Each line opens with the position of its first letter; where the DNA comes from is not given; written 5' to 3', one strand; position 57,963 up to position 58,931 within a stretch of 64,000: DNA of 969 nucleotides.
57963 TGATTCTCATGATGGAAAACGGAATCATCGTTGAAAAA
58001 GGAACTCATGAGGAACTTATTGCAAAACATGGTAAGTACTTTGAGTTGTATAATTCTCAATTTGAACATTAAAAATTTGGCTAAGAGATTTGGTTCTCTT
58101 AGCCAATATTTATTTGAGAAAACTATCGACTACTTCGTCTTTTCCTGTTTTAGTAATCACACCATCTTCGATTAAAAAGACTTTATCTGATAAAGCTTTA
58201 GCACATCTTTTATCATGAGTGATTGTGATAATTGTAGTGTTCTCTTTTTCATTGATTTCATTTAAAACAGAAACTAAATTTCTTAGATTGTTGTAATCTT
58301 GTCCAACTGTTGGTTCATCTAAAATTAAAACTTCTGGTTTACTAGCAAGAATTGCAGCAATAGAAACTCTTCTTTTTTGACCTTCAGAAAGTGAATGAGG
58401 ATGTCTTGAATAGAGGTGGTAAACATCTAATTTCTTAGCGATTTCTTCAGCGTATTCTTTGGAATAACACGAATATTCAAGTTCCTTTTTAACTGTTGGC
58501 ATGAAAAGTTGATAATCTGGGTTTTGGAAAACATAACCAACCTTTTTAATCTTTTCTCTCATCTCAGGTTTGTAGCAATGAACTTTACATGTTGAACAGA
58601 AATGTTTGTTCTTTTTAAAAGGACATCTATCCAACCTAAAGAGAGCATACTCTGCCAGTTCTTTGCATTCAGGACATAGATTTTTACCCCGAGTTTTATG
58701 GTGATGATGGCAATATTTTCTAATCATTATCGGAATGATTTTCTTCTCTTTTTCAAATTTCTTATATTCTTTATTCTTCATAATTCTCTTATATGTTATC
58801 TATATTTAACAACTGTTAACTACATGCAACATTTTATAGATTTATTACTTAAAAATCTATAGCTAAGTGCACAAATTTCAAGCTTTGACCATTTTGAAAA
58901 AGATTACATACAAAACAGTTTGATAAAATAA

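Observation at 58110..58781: Chimeric gene: YgbA-type Cys/His-rich domain fused in-frame to an EcfA-like ABC ATPase with no P-loop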

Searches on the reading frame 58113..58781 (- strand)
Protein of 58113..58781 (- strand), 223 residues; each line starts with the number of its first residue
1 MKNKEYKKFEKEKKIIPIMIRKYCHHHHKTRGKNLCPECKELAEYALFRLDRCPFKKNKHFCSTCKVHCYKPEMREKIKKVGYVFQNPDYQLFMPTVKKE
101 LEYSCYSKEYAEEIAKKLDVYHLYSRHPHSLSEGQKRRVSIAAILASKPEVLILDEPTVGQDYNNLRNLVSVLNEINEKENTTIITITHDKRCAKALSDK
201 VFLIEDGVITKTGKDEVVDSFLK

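Call 3: search_protein_families(library=pfam, proteins=[window:58113-58781:-], max_evalue=1)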
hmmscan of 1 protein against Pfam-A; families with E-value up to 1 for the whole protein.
window:58113-58781:- (223 aa): 6 families
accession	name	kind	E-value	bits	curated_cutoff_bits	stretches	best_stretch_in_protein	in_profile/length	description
PF11756.13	YgbA_NO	-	7.3e-26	91.1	25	1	7-82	1-75/106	Nitrous oxide-stimulated promoter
PF00005.33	ABC_tran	-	8.5e-15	56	25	1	72-158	52-136/137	ABC transporter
PF13304.12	AAA_21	-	2e-06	28.5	27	1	124-190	231-299/304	AAA domain, putative AbiEii toxin, Type IV TA system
PF02463.25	SMC_N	-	0.0019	18.1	40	1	113-197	135-205/220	RecF/RecN/SMC N terminal domain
PF11518.13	DUF3221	-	0.03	15.1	26.4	1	82-150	2-71/82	Protein of unknown function (DUF3221)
PF09887.15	DUF2114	-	0.083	11.8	25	1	107-199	269-354/449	Uncharacterized protein conserved in archaea (DUF2114)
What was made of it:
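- On YgbA_NO (PF11756 / NCBIfam PRK10410 models): PF11756: 91.1 bits against a cut-off of 25 (call 3). The match covers profile positions 1-75 of 106 only (call 3).
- Closest known: YgbA / 'nitrous oxide-stimulated promoter' family. Same: Residues 7-82 match the family profile at 91 bits and keep the CHHHH / CxxC / RCPF / CxxCxxHC pattern (call 3).
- Checked: Pfam finds YgbA_NO (PF11756) at residues 7-82 against profile positions 1-75 of 106 (E 7e-26, 91 bits), and ABC_tran (PF00005) at residues 72-158 against profile positions 52-136 of 137 (E 8.5e-15) (call 3).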

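Call 4: search_protein_families(library=ncbifam, proteins=[window:58113-58781:-], max_evalue=1)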
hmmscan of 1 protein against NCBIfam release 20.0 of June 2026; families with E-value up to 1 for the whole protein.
window:58113-58781:- (223 aa): 200 families (the best 25 are shown)
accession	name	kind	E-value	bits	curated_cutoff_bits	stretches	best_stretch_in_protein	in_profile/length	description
TIGR04521.1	ECF_ATPase_2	equivalog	8.3e-36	123.5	330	1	73-216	78-230/279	energy-coupling factor transporter ATPase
TIGR04520.1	ECF_ATPase_1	equivalog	2.4e-29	102.6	315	1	76-216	73-221/269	energy-coupling factor transporter ATPase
NF010171.0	PRK13652.1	equivalog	9e-29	100.4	476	1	71-216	70-223/277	cobalt transporter ATP-binding subunit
NF010170.0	PRK13651.1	equivalog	2.2e-28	99.1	432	1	75-214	101-248/308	cobalt transporter ATP-binding subunit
NF010155.0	PRK13634.1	equivalog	1.1e-27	97.1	413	1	73-216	79-231/290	energy-coupling factor ABC transporter ATP-binding protein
NF010158.0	PRK13637.1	equivalog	1.7e-27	96.3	390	1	74-216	78-230/287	energy-coupling factor transporter ATPase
NF010153.0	PRK13631.1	equivalog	1.1e-26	93.6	463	1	73-214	110-259/320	cobalt transporter ATP-binding subunit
NF010156.0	PRK13635.1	equivalog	1.7e-25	89.7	392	1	78-216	80-225/279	energy-coupling factor ABC transporter ATP-binding protein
NF007714.0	PRK10410.1-2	equivalog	1.7e-25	89.6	88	1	3-81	3-81/103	nitrous oxide-stimulated promoter family protein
TIGR01166.1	cbiO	subfamily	2.2e-25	89.2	211.8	1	71-190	60-186/190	cobalt ABC transporter, ATP-binding protein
NF010157.0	PRK13636.1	equivalog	4.1e-25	88.5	463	1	78-214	81-226/285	cobalt transporter ATP-binding subunit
NF010167.0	PRK13648.1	subfamily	7.9e-25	87.7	241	1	74-216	78-227/269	energy-coupling factor transporter ATPase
NF010166.0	PRK13646.1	equivalog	3.7e-23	82.2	458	1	73-212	79-227/286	energy-coupling factor transporter ATPase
NF008355.0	PRK11144.1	equivalog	5.8e-23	81.4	434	1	77-216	74-214/353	molybdenum ABC transporter ATP-binding protein ModC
NF007715.0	PRK10410.1-3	equivalog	2.2e-21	76.2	179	1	8-93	10-95/132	nitrous oxide-stimulated promoter family protein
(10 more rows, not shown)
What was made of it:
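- On YgbA_NO (PF11756 / NCBIfam PRK10410 models): NF007714: 89.6 bits against a cut-off of 88, so barely above it (call 4).
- Checked: NCBIfam ECF_ATPase_2 matches residues 73-216 against profile 78-230 of 279 at 123.5 bits, far below the 330-bit cut-off because the first ~77 positions are missing (call 4).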

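Call 5: find_homologous_proteins(query=window:58113-58781:-)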
Query window:58113-58781:- (223 aa): 704 proteins with E <= 0.001 among 1222 candidates; the best 120 are listed.
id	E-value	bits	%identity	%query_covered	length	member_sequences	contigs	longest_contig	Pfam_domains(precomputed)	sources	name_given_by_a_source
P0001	1.4e-142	491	97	100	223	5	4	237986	PF00005.34,PF11756.14,PF13304.13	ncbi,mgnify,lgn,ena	mgnify:CR=1 FL=1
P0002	2.6e-57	212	63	65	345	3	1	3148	PF00005.34,PF02463.26,PF13304.13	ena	-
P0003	6.0e-57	211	61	65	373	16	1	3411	PF00005.34,PF02463.26,PF13304.13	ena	-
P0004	3.1e-55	205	61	65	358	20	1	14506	PF00005.34,PF02463.26,PF13304.13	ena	-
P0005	1.1e-54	203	56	65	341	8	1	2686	PF00005.34,PF13304.13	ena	-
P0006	8.9e-54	200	59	63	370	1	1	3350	PF00005.34,PF02463.26,PF13304.13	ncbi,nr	ncbi:MAG: ATP-binding cassette domain-containing protein, partial [Firmicutes bacterium]|nr:ATP-bind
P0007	1.2e-53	200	65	65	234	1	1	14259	PF00005.34,PF13304.13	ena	-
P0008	2.0e-53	199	57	66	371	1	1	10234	PF00005.34,PF02463.26,PF13304.13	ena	-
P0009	2.2e-53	199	56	64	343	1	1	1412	PF00005.34,PF02463.26,PF13304.13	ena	-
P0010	2.6e-53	199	56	65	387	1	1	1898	PF00005.34,PF13304.13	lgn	-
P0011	7.6e-53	197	60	65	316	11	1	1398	PF00005.34,PF02463.26,PF13304.13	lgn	-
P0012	2.3e-52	196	58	66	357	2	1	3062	PF00005.34,PF13304.13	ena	-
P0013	2.5e-52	196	63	65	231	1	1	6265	PF00005.34,PF13304.13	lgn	-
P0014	6.0e-52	194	63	65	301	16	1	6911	PF00005.34,PF13304.13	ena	-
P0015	8.4e-52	194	63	65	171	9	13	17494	PF00005.34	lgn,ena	-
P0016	1.6e-51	193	63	65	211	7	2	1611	PF00005.34,PF13304.13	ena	-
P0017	1.7e-51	193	63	65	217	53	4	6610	PF00005.34,PF13304.13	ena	-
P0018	1.9e-51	193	54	70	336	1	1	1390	PF00005.34,PF13558.13,PF02463.26,PF13304.13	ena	-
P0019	2.9e-51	192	60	65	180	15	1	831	PF00005.34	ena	-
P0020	3.4e-51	192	62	58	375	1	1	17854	PF00005.34,PF02463.26,PF13304.13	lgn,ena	-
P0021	7.7e-51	191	60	65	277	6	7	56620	PF00005.34,PF13304.13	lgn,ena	-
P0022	1.5e-50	190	51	68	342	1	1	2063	PF00005.34,PF13558.13,PF02463.26,PF13304.13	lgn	-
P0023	2.0e-50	190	59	66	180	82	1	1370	PF00005.34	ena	-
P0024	3.9e-50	189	60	65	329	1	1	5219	PF00005.34,PF02463.26,PF13304.13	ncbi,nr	ncbi:MAG: ATP-binding cassette domain-containing protein, partial [Clostridia bacterium]|nr:ATP-bind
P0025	6.1e-50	188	60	65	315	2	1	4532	PF00005.34,PF13304.13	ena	-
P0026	8.1e-50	188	59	66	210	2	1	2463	PF00005.34,PF13304.13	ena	-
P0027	1.0e-49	187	58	66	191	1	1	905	PF00005.34,PF13304.13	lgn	-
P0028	1.0e-49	187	63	65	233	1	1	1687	PF00005.34,PF13401.13,PF13304.13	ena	-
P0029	1.9e-49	186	49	65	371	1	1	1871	PF00005.34,PF02463.26,PF13304.13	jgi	jgi:energy-coupling factor transport system ATP-binding protein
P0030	1.9e-49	186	59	65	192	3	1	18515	PF00005.34,PF13304.13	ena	-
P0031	2.0e-49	186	51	65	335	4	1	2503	PF00005.34,PF02463.26,PF13304.13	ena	-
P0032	2.6e-49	186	60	65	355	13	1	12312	PF00005.34,PF13304.13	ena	-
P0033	4.9e-49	185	56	66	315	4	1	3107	PF00005.34,PF13304.13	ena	-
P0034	5.1e-49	185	53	65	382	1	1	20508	PF00005.34,PF02463.26,PF13304.13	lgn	-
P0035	5.4e-49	185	59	65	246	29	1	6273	PF00005.34,PF13304.13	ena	-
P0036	5.8e-49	185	60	65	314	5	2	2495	PF00005.34,PF13304.13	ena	-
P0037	6.0e-49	185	57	65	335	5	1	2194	PF00005.34,PF02463.26,PF13304.13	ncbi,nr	ncbi:MAG: ATP-binding cassette domain-containing protein, partial [Clostridia bacterium]|nr:ATP-bind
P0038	8.4e-49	184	60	65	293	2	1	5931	PF00005.34,PF13304.13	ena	-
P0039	1.0e-48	184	51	67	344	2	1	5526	PF00005.34,PF02463.26,PF13304.13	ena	-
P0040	1.1e-48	184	45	78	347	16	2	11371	PF00005.34,PF02463.26,PF13304.13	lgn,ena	-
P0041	1.2e-48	184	59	65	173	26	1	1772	PF00005.34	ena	-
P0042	1.7e-48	183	58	66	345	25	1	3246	PF00005.34,PF13304.13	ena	-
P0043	2.6e-48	183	58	66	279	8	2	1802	PF00005.34,PF13304.13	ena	-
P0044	3.3e-48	182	53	65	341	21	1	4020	PF00005.34,PF13304.13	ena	-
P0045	3.4e-48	182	56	69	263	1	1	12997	PF00005.34,PF13304.13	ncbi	-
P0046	4.8e-48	182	56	69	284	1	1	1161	PF00005.34,PF13304.13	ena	-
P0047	5.3e-48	182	57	66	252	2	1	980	PF00005.34,PF13304.13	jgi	jgi:energy-coupling factor transport system ATP-binding protein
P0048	6.0e-48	181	59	65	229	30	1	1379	PF00005.34,PF13304.13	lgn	-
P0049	6.0e-48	181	59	65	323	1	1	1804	PF00005.34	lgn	-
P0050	7.4e-48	181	59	65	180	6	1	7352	PF00005.34,PF13304.13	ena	-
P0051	1.1e-47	180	55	66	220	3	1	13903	PF00005.34,PF13175.13,PF13304.13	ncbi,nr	ncbi:MAG: ABC transporter ATP-binding protein [Clostridia bacterium]|nr:ABC transporter ATP-binding 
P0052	1.7e-47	180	57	65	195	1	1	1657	PF00005.34,PF13304.13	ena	-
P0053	1.7e-47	180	59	65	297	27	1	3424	PF00005.34,PF13304.13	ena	-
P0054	2.6e-47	179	43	78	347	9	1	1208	PF00005.34,PF02463.26,PF13304.13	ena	-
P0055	3.0e-47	179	54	67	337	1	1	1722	PF00005.34,PF13304.13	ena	-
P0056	3.1e-47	179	58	65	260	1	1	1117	PF00005.34,PF19568.6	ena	-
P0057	3.5e-47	179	59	62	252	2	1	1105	PF00005.34,PF13304.13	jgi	jgi:energy-coupling factor transport system ATP-binding protein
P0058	4.2e-47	179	56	66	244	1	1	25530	PF00005.34,PF13304.13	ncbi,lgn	-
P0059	4.8e-47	178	58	65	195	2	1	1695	PF00005.34,PF13304.13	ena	-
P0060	6.4e-47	178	59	63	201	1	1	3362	PF00005.34,PF13304.13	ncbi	ncbi:MAG: energy-coupling factor ABC transporter ATP-binding protein, partial [Candidatus Coproplasm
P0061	7.0e-47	178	56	67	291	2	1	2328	PF00005.34,PF13304.13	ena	-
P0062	9.4e-47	177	52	70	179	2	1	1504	PF00005.34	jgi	jgi:energy-coupling factor transport system ATP-binding protein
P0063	1.8e-46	177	58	63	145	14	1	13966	PF00005.34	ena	-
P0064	1.9e-46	176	54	66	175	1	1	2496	PF00005.34,PF13304.13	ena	-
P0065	2.3e-46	176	57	65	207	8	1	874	PF00005.34,PF13304.13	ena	-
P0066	2.9e-46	176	58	65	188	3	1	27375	PF00005.34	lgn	-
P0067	3.0e-46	176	56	61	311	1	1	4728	PF00005.34,PF13304.13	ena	-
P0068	3.5e-46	176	55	56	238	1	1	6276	PF00005.34,PF13304.13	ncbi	-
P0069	3.7e-46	176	55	65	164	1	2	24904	PF00005.34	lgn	-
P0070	6.6e-46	175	55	65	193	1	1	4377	PF00005.34,PF13304.13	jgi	jgi:energy-coupling factor transport system ATP-binding protein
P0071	7.0e-46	175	56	66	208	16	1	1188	PF00005.34,PF13304.13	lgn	-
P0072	1.3e-45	174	58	64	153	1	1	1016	PF00005.34,PF13304.13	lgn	-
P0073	2.3e-45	173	51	60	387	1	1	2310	PF00005.34,PF13558.13,PF13304.13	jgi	jgi:energy-coupling factor transport system ATP-binding protein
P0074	2.6e-45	173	55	65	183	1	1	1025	PF00005.34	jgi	jgi:energy-coupling factor transport system ATP-binding protein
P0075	2.9e-45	173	55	65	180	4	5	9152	PF00005.34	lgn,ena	-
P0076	3.5e-45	172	56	65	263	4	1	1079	PF00005.34,PF13304.13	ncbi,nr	ncbi:MAG: energy-coupling factor ABC transporter ATP-binding protein, partial [Clostridia bacterium]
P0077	6.3e-45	172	55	66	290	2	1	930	PF00005.34,PF13304.13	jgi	jgi:energy-coupling factor transport system ATP-binding protein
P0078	6.4e-45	172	56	65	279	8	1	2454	PF00005.34,PF13304.13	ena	-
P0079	7.2e-45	171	59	63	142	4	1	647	PF00005.34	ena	-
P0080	1.0e-44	171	58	66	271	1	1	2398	PF00005.34,PF13304.13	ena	-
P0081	1.0e-44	171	50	68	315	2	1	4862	PF00005.34,PF13304.13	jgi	-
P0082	1.2e-44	171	45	78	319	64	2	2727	PF00005.34,PF13304.13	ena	-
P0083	1.6e-44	170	56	66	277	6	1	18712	PF00005.34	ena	-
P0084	3.3e-44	169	56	65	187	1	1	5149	PF00005.34,PF02463.26,PF13304.13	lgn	-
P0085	3.4e-44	169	58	62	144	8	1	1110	PF00005.34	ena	-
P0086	3.4e-44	169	55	65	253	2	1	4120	PF00005.34,PF13304.13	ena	-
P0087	3.4e-44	169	52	65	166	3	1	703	PF00005.34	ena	-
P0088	5.6e-44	168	72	41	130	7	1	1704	PF11756.14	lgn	-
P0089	6.0e-44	168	53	52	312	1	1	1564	PF00005.34,PF02463.26,PF13304.13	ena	-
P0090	7.7e-44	168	55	64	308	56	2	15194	PF00005.34,PF02463.26,PF13304.13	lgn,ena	-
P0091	8.5e-44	168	54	65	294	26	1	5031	PF00005.34,PF13304.13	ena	-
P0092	8.7e-44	168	56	62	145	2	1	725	PF00005.34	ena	-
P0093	1.0e-43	168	54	69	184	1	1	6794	PF00005.34,PF13304.13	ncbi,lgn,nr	ncbi:MAG: energy-coupling factor ABC transporter ATP-binding protein [Oscillospiraceae bacterium]|nr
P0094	3.2e-43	166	53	65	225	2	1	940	PF00005.34,PF13304.13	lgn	-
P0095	4.8e-43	165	51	65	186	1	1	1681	PF00005.34,PF13304.13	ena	-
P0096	5.2e-43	165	52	64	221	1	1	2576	PF00005.34,PF13304.13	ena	-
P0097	8.8e-43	165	52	66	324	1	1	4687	PF00005.34,PF13304.13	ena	-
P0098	1.8e-42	164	57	61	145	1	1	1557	PF00005.34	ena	-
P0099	2.5e-42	163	48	59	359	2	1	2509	PF00005.34,PF02463.26,PF13304.13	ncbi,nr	ncbi:MAG: ABC transporter ATP-binding protein, partial [Firmicutes bacterium]|nr:ABC transporter ATP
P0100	2.8e-42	163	50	66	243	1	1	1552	PF00005.34,PF13304.13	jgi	jgi:energy-coupling factor transport system ATP-binding protein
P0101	2.9e-42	163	54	64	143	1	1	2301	PF00005.34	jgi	jgi:energy-coupling factor transport system ATP-binding protein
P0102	3.1e-42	163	55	63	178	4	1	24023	PF00005.34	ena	-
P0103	3.2e-42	163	53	65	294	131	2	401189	PF00005.34,PF13304.13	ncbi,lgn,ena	ncbi:MAG: energy-coupling factor ABC transporter ATP-binding protein [Vescimonas sp.]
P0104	3.2e-42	163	53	65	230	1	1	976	PF00005.34,PF13401.13,PF13304.13,PF13191.13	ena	-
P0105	4.4e-42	162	52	67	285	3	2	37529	PF00005.34,PF13304.13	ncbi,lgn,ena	-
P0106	6.3e-42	162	51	65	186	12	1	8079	PF00005.34,PF13304.13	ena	-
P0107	7.4e-42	161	56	61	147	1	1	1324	PF00005.34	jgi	jgi:energy-coupling factor transporter ATP-binding protein EcfA2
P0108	8.8e-42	161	62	58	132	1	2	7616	PF00005.34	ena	-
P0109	1.1e-41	161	52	65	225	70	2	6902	PF00005.34,PF13304.13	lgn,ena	-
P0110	1.4e-41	161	53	65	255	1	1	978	PF00005.34,PF13304.13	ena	-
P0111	1.4e-41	161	55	63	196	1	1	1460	PF00005.34,PF13304.13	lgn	-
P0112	1.5e-41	160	52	65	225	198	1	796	PF00005.34,PF13304.13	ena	-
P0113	1.8e-41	160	54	64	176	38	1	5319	PF00005.34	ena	-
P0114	2.2e-41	160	51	65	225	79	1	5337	PF00005.34,PF13304.13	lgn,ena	-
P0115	2.5e-41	160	55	61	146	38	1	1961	PF00005.34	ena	-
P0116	4.4e-41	159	45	78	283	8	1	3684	PF00005.34,PF13304.13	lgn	-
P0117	4.8e-41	159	57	65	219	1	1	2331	PF00005.34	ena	-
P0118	5.6e-41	159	56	63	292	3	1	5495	PF00005.34,PF13304.13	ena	-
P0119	8.1e-41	158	51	65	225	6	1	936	PF00005.34,PF13304.13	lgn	-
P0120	1.5e-40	157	51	65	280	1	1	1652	PF00005.34,PF13304.13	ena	-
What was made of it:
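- In the protein database only one 90%-identity cluster has both domains (call 5).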

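Call 7: list_cluster_members(proteins=[window:58113-58781:-, P0001, P0088])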
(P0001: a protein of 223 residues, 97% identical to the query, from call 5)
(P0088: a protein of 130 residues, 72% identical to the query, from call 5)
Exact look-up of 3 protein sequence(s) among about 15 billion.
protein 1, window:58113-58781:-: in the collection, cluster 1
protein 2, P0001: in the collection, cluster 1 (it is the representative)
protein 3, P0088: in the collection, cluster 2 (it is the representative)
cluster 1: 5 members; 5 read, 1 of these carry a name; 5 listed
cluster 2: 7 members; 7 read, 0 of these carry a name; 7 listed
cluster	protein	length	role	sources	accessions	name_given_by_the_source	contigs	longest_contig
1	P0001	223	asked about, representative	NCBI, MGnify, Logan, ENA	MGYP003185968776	CR=1 FL=1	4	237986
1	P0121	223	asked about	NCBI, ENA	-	-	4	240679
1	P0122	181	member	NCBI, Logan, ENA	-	-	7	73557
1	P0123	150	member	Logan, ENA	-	-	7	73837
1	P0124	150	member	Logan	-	-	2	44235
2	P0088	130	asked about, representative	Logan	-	-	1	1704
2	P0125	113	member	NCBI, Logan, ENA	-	-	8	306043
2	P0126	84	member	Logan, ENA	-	-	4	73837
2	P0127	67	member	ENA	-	-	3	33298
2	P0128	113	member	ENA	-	-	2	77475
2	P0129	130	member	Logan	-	-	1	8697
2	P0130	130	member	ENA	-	-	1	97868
